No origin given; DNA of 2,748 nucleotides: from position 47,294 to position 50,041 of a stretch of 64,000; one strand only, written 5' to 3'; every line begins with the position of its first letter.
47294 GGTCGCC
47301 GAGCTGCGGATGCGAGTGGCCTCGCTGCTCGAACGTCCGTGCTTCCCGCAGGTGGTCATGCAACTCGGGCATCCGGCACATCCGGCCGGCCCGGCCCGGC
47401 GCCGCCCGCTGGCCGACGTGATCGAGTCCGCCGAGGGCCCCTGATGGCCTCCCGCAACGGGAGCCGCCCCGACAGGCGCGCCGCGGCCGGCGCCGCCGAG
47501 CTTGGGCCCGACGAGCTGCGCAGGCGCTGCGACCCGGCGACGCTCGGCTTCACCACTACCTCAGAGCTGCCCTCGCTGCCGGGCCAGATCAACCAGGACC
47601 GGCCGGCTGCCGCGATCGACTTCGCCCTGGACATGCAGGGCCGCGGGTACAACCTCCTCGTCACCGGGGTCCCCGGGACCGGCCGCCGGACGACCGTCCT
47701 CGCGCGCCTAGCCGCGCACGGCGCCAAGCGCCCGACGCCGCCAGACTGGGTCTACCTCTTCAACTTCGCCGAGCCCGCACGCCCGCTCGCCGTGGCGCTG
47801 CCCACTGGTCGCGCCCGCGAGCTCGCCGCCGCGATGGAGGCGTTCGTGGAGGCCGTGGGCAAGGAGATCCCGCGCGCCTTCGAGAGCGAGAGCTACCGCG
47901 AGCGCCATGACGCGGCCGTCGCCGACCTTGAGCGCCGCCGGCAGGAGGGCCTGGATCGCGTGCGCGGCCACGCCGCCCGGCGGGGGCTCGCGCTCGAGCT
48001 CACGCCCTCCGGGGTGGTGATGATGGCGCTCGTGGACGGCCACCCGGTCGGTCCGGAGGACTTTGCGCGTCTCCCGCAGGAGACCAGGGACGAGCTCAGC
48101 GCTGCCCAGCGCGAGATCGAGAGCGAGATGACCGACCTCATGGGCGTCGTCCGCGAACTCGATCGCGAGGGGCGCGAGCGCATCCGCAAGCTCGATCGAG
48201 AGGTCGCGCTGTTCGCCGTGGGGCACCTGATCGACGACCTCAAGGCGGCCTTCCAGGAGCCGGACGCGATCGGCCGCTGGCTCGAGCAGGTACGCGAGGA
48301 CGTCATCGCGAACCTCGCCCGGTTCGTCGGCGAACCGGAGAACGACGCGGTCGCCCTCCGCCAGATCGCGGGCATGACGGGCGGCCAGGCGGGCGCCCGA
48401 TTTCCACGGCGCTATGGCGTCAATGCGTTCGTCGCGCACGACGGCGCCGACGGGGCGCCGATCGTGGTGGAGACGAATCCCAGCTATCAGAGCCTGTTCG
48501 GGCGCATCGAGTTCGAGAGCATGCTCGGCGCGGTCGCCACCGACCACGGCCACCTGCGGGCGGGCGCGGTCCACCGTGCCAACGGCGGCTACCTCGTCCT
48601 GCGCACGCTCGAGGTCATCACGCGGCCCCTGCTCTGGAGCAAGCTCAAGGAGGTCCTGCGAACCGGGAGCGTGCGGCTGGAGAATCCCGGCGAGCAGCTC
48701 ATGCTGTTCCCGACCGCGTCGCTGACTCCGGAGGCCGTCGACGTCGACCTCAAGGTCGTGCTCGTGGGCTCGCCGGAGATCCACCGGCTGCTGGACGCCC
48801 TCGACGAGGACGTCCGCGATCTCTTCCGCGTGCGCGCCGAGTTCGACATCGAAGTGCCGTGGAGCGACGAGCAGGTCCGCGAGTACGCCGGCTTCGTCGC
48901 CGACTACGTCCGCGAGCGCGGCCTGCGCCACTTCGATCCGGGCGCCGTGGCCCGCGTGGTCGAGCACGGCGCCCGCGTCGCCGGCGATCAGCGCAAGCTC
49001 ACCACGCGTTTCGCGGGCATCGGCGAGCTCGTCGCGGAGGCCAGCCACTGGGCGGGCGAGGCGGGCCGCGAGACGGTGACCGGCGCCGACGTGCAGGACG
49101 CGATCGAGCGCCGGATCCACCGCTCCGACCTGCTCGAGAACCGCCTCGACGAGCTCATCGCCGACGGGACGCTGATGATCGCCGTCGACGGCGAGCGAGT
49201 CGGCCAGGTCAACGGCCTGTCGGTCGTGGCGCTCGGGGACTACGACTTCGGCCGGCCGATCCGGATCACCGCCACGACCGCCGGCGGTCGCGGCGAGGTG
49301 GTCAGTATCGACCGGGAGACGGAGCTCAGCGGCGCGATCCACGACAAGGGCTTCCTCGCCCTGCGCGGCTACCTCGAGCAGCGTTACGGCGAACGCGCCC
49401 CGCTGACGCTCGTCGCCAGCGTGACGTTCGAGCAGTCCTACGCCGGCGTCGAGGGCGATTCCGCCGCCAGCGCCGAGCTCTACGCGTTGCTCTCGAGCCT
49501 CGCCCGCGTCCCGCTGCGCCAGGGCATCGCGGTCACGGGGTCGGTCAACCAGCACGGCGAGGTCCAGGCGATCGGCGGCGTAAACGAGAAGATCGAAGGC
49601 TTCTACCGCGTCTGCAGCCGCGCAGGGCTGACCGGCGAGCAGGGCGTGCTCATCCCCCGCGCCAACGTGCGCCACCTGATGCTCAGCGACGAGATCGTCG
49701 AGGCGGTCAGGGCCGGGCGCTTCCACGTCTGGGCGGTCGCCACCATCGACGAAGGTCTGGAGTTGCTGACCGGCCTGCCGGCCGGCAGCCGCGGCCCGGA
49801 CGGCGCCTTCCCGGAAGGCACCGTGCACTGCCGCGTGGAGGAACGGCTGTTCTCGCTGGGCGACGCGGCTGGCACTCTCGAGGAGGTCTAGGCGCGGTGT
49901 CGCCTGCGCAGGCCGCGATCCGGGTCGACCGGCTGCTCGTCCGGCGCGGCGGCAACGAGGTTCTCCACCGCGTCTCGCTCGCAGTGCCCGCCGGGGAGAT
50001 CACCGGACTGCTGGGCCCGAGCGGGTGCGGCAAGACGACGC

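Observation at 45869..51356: Co-directional hsp20 - acg nitroreductase - Lon-like protease - ABC-2 exporter block with an acg/Lon start-stop overlap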

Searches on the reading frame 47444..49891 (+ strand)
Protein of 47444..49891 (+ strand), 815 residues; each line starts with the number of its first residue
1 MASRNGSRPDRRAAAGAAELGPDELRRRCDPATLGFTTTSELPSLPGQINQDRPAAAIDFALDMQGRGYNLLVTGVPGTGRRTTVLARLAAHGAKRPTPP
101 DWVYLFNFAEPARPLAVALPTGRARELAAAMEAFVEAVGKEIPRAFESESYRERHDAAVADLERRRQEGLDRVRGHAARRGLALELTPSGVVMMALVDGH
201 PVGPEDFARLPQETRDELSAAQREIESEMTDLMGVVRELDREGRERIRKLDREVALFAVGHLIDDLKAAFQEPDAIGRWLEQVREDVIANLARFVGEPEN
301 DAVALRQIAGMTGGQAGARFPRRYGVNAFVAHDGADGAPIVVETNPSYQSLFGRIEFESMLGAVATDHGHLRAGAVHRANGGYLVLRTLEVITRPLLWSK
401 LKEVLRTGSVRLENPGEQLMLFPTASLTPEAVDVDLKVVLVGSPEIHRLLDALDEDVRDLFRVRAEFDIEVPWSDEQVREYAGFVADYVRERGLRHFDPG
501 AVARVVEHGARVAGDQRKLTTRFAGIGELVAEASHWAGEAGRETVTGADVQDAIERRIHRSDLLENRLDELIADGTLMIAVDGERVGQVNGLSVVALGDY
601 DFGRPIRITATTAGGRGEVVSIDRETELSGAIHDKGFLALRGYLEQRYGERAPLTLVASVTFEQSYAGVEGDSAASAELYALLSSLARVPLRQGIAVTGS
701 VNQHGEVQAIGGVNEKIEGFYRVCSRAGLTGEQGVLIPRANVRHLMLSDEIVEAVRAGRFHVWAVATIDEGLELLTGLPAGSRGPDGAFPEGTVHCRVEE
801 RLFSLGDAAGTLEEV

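Call 7: search_protein_families(library=ncbifam, proteins=[window:47444-49891:+], max_evalue=0.001)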
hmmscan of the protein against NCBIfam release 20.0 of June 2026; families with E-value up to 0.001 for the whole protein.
window:47444-49891:+ (815 aa): 5 families
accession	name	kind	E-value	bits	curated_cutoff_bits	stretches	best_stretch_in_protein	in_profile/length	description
TIGR00764.1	lon_rel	equivalog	3.4e-36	125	516.6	1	329-774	163-591/608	ATP-dependent protease LonB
TIGR02903.1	spore_lon_C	equivalog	2.4e-09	36.3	678.8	1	669-745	523-592/615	Lon family ATP-dependent protease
TIGR02902.1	spore_lonB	equivalog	1e-08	34.3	723.3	1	660-750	431-513/531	ATP-dependent protease LonB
NF008053.0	PRK10787.1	equivalog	1.7e-06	26.4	891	1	667-774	673-769/784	endopeptidase La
TIGR00763.1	lon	equivalog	2.8e-05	22.8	608.05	1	671-770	701-789/795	endopeptidase La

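Call 8: search_protein_families(library=pfam, proteins=[window:47444-49891:+], max_evalue=0.001)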
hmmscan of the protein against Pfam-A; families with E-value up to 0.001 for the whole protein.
window:47444-49891:+ (815 aa): 4 families
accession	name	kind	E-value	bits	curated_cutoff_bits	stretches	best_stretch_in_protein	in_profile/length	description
PF13654.12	AAA_32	-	9.2e-45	152.3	21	1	337-468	2-133/133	LonB-like, AAA domain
PF20436.4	LonB_AAA-LID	-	1.1e-23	83.4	22.4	1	496-560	1-65/65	Archaeal LonB, AAA+ ATPase LID domain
PF20437.3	LonC_helical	-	2.3e-11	43.9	24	1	101-134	1-34/34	Lon-like LonC helical domain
PF05362.19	Lon_C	-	6.9e-09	36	21.1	1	670-773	108-200/205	Lon protease (S16) C-terminal proteolytic domain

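Call 12: search_solved_structures(query=window:47444-49888:+, max_evalue=0.001, show_alignments=2)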
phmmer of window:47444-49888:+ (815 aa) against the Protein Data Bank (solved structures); distinct sequences matched with E-value up to 0.001: 23.
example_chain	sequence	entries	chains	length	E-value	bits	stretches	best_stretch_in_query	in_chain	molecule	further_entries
4fwd_A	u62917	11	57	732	2e-93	317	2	321-785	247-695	TTC1975 peptidase | endopeptidase La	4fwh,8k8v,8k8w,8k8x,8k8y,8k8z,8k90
4fw9_A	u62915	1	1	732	3.5e-93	316.2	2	321-785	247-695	TTC1975 peptidase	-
7euy_A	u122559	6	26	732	5.9e-93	315.5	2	321-785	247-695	Endopeptidase La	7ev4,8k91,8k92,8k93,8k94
7eux_A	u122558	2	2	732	2.8e-92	313.2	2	321-785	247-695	Endopeptidase La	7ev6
4fwg_A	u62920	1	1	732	6.4e-92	312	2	321-785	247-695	TTC1975 peptidase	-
3k1j_A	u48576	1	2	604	1.3e-27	99.4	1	332-774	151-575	ATP-dependent protease Lon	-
4fwv_A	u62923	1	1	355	5.1e-22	80.9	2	321-467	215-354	TTC1975 peptidase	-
1z0w_A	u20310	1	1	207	1.2e-14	56.5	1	580-773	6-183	Putative protease La homolog type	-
1z0e_A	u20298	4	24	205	1.6e-14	56.1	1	580-773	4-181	Putative protease La homolog type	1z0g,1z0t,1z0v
1z0b_A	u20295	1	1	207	8.3e-14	53.7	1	580-773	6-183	Putative protease La homolog type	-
1xhk_A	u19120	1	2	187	1.5e-13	52.8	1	660-745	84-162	Putative protease La homolog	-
1z0c_A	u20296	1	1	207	1.7e-13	52.7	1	580-773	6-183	Putative protease La homolog type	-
4zpx_A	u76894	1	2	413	8.2e-08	33.9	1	332-555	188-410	ATP-dependent protease Lon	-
5e7s_A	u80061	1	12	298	0.00016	23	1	670-744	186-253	Lon protease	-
4ypm_A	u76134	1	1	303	0.00016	23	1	670-744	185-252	Lon protease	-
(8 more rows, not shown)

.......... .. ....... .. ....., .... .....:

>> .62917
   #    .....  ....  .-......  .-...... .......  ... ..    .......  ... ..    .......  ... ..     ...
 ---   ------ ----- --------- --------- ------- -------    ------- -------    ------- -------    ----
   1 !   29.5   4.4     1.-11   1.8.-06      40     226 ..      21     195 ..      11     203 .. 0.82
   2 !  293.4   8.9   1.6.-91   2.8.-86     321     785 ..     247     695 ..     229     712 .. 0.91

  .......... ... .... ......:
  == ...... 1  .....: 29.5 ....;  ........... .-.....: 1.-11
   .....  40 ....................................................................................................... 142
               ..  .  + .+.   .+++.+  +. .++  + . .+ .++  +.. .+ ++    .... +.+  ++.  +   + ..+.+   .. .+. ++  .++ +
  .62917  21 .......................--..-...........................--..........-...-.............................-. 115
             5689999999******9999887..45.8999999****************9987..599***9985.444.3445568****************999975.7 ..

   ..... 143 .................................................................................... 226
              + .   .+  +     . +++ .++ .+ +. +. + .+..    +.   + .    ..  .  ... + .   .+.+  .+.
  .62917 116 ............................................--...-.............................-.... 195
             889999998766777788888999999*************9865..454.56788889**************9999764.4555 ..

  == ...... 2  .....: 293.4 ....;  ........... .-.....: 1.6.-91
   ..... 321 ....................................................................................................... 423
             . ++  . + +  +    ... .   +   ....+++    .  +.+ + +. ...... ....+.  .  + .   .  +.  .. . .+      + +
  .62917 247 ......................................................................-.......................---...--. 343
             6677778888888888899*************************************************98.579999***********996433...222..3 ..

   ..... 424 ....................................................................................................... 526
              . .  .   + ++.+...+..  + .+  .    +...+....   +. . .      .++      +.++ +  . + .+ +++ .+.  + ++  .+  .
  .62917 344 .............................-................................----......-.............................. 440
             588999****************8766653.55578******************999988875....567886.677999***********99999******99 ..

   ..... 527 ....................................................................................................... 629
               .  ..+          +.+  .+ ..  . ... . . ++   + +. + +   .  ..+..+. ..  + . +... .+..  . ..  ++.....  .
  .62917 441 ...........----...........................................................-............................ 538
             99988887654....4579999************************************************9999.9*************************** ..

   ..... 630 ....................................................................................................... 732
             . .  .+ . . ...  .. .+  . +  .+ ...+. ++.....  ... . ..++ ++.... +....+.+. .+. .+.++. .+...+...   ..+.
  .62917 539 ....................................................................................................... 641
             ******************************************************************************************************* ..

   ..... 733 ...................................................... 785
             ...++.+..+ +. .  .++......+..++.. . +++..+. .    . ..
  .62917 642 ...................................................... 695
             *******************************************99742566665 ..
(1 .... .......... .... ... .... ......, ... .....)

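Call 13: find_encoding_contigs(protein=window:47444-49888:+, flank=10000, max_places=6)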
Protein window:47444-49888:+ (815 aa): no gene with exactly this product is on record in the collection.

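Call 14: find_related_loci(query=window:47444-49888:+, collection=genome_contigs, flank=6000)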
Query window:47444-49888:+ (815 aa) in genome_contigs; peptide patterns used: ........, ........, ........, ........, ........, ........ (x = any residue, [..] = any of these).
600 stretches matched a pattern (row limit reached: there are more); 542 encode a relative of the query (tblastn E <= 1e-3); the best 80 are kept; 80 distinct loci.
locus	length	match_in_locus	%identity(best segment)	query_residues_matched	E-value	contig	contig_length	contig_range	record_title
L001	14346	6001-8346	55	19-802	0e+0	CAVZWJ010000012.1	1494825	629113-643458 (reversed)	MAG: uncultured Solirubrobacterales bacterium isolate MFD01872.bin.2.282 genome assembly, contig: contig_62222, whole ge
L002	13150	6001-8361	54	20-807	0e+0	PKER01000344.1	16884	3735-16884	MAG: bacterium isolate RSA11 c_000000000798, whole genome shotgun sequence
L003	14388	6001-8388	54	6-802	0e+0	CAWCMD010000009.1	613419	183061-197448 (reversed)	MAG: uncultured Solirubrobacterales bacterium isolate MFD01872.bin.1.223 genome assembly, contig: contig_43920, whole ge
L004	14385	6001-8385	55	5-802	0e+0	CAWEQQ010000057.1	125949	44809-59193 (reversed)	MAG: uncultured Solirubrobacterales bacterium isolate MFD01872.bin.2.80 genome assembly, contig: contig_87253, whole gen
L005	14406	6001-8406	56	2-802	0e+0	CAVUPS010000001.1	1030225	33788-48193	MAG: uncultured Solirubrobacterales bacterium isolate MFD05580.bin.2.2 genome assembly, contig: contig_13617, whole geno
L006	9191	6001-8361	53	25-813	0e+0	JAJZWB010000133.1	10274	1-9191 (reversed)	MAG: Actinomycetes bacterium isolate SKS5.bin98 NODE_12542_length_10274_cov_2.360402, whole genome shotgun sequence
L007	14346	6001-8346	48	20-806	0e+0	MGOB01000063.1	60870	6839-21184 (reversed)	MAG: Chloroflexi bacterium RBG_16_68_14 RBG_16_scaffold_3904, whole genome shotgun sequence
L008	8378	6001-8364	47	17-808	0e+0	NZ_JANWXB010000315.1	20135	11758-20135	MAG: Thermoflexus sp. isolate SKYG36 k141_580401, whole genome shotgun sequence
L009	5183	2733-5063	46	24-805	0e+0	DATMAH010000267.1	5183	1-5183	MAG TPA_asm: Dehalococcoidia bacterium isolate SMAG_U13320 k141_587307, whole genome shotgun sequence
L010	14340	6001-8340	43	19-802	0e+0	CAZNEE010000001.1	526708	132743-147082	MAG TPA_asm: uncultured Planctomycetia bacterium isolate binchicken_co334_196 genome assembly, contig: NODE_1_length_526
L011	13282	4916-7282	46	13-805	0e+0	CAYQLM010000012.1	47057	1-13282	MAG TPA_asm: uncultured Dehalococcoidia bacterium isolate SRP119689_co1_20 genome assembly, contig: NODE_853_length_4705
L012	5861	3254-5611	46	13-802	0e+0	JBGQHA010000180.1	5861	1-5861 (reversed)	MAG: Dehalococcoidia bacterium isolate OBJ2_061818_090_14 k141_2210090_length_5861_cov_63.1311, whole genome shotgun seq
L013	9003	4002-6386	44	11-808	0e+0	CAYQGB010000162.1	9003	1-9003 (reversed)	MAG TPA_asm: uncultured Calditrichaceae bacterium isolate SRP162660_co2_186 genome assembly, contig: NODE_4739_length_90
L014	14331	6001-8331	45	25-805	0e+0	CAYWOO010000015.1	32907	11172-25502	MAG TPA_asm: uncultured Dehalococcoidia bacterium isolate binchicken_co165_369 genome assembly, contig: k141_2408237, wh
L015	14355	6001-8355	43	19-807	0e+0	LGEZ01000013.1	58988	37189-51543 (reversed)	MAG: Clostridia bacterium 41_269 MPF_scaffold_32, whole genome shotgun sequence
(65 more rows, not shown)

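Call 17: find_homologous_proteins(query=window:47444-49888:+, max_evalue=1e-50)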
Query window:47444-49888:+ (815 aa): 564 proteins with E <= 1e-50 among 8000 candidates; the best 120 are listed.
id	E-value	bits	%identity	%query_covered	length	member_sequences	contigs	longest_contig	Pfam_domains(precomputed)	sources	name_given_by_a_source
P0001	0.0e+0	1793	100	100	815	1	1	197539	PF13654.13,PF20436.5,PF05362.20,PF20437.4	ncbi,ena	-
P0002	0.0e+0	1305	74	100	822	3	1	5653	PF13654.13,PF20436.5,PF05362.20,PF20437.4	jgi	jgi:lon-related putative ATP-dependent protease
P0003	0.0e+0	1302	74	100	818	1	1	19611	PF13654.13,PF20436.5,PF05362.20,PF20437.4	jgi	jgi:predicted ATP-dependent protease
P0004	0.0e+0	1289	73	100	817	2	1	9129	PF13654.13,PF20436.5,PF05362.20,PF20437.4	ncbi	ncbi:MAG TPA: AAA family ATPase [Solirubrobacteraceae bacterium]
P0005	0.0e+0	1288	73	100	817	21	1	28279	PF13654.13,PF20436.5,PF05362.20,PF20437.4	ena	-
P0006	0.0e+0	1287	73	100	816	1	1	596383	PF13654.13,PF20436.5,PF05362.20,PF20437.4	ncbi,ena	-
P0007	0.0e+0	1286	73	100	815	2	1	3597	PF13654.13,PF20436.5,PF05362.20,PF20437.4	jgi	jgi:lon-related putative ATP-dependent protease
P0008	0.0e+0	1249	71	99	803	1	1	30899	PF13654.13,PF20436.5,PF05362.20,PF20437.4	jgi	jgi:predicted ATP-dependent protease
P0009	0.0e+0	1046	76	76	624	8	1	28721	PF13654.13,PF20436.5,PF05362.20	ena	-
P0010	0.0e+0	1017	60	96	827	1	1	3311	PF13654.13,PF20436.5,PF05362.20,PF20437.4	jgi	jgi:lon-related putative ATP-dependent protease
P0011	5.8e-291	985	58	96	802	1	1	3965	PF13654.13,PF20436.5,PF05362.20,PF20437.4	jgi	-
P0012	6.0e-291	985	57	97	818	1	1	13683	PF13654.13,PF20436.5,PF05362.20,PF20437.4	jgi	-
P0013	9.8e-289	978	56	97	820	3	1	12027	PF13654.13,PF20436.5,PF05362.20,PF20437.4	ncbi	ncbi:MAG TPA: ATP-binding protein [Dehalococcoidia bacterium]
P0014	3.9e-288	976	57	95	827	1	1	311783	PF13654.13,PF20436.5,PF05362.20,PF20437.4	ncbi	-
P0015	1.1e-286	971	57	97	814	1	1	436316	PF13654.13,PF20436.5,PF05362.20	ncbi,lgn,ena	-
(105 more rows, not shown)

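Call 18: find_encoding_contigs(protein=P0001, flank=10000, max_places=3)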
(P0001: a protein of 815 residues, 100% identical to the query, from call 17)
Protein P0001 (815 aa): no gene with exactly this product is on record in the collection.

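Call 19: find_encoding_contigs(protein=P0006, flank=10000, max_places=3)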
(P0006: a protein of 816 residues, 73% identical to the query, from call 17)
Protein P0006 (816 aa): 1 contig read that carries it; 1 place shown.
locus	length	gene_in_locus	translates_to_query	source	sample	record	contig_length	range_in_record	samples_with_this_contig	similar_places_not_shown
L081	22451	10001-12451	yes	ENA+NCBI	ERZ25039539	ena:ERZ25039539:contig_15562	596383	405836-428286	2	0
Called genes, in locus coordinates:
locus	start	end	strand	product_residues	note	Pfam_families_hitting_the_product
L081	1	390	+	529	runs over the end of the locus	PF13671:AAA_33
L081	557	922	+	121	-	-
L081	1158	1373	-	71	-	PF08940:DUF1918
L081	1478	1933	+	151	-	PF02566:OsmC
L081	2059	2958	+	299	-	PF00582:Usp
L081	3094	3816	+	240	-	PF00156:Pribosyltran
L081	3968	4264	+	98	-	-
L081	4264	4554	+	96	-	-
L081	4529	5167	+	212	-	PF13302:Acetyltransf_3, PF00583:Acetyltransf_1, PF13508:Acetyltransf_7 (weak)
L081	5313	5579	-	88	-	-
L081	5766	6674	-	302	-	PF03706:LPG_synthase_TM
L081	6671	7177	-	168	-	-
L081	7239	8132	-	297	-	PF14378:PAP2_3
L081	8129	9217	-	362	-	PF01734:Patatin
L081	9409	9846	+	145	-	PF00011:HSP20, PF17886:ArsA_HSP20 (weak)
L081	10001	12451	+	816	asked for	PF20437:LonC_helical, PF13654:AAA_32, PF20436:LonB_AAA-LID, PF05362:Lon_C (weak)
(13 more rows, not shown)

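Call 20: find_encoding_contigs(protein=P0005, flank=10000, max_places=3)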
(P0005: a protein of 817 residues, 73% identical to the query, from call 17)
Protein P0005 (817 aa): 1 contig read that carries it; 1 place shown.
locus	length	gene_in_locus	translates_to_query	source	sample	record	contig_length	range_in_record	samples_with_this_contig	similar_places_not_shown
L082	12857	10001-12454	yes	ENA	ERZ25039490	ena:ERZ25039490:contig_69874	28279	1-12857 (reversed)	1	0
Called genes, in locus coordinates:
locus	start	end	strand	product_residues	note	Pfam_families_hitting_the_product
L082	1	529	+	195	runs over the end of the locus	PF02535:Zip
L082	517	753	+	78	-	PF02535:Zip (weak)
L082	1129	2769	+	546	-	PF13671:AAA_33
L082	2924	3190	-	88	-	-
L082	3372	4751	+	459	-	PF17767:NAPRTase_N, PF04095:NAPRTase (weak)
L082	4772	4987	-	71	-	PF08940:DUF1918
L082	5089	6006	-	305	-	PF03706:LPG_synthase_TM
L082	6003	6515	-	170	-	-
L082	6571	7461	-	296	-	PF14378:PAP2_3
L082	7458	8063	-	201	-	-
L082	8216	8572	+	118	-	-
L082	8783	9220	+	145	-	PF00011:HSP20, PF17886:ArsA_HSP20 (weak)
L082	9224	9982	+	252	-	PF00156:Pribosyltran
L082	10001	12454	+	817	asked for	PF20437:LonC_helical, PF13654:AAA_32, PF20436:LonB_AAA-LID, PF05362:Lon_C (weak)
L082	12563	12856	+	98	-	?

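Call 21: find_encoding_contigs(protein=P0008, flank=10000, max_places=3)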
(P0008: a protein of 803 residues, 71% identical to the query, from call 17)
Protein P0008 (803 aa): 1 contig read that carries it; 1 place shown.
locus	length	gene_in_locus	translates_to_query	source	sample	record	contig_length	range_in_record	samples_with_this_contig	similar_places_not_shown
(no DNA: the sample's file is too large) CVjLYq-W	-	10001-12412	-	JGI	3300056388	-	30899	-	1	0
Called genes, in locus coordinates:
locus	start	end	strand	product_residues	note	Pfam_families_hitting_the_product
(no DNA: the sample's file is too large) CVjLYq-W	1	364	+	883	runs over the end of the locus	PF00690:Cation_ATPase_N, PF00122:E1-E2_ATPase, PF00702:Hydrolase, PF13246:Cation_ATPase, PF12710:HAD, PF08282:Hydrolase_3 (faint), PF00689:Cation_ATPase_C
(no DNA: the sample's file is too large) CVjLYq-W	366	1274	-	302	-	PF00582:Usp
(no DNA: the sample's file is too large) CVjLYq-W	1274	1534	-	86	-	PF00550:PP-binding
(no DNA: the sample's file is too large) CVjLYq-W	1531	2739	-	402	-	PF00364:Biotin_lipoyl, PF02817:E3_binding, PF00198:2-oxoacid_dh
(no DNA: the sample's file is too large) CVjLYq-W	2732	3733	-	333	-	PF02779:Transket_pyr, PF02780:Transketolase_C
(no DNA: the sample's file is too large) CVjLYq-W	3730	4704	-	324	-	PF00676:E1_dh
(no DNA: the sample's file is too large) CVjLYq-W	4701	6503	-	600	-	PF00501:AMP-binding, PF13193:AMP-binding_C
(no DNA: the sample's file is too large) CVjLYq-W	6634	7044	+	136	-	PF02566:OsmC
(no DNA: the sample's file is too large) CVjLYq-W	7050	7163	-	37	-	-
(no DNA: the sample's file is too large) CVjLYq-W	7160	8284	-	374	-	PF01734:Patatin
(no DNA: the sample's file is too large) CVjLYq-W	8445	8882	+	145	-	PF27746:Small_heat_shock_put (weak), PF00011:HSP20, PF17886:ArsA_HSP20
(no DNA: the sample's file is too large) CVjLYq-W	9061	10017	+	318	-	PF00881:Nitroreductase (faint)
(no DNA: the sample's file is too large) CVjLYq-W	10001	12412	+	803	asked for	PF20437:LonC_helical, PF13654:AAA_32, PF20436:LonB_AAA-LID, PF05362:Lon_C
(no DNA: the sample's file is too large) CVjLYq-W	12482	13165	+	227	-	PF00005:ABC_tran, PF13304:AAA_21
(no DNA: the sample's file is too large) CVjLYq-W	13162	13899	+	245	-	PF01061:ABC2_membrane, PF12679:ABC2_membrane_2 (weak), PF12698:ABC2_membrane_3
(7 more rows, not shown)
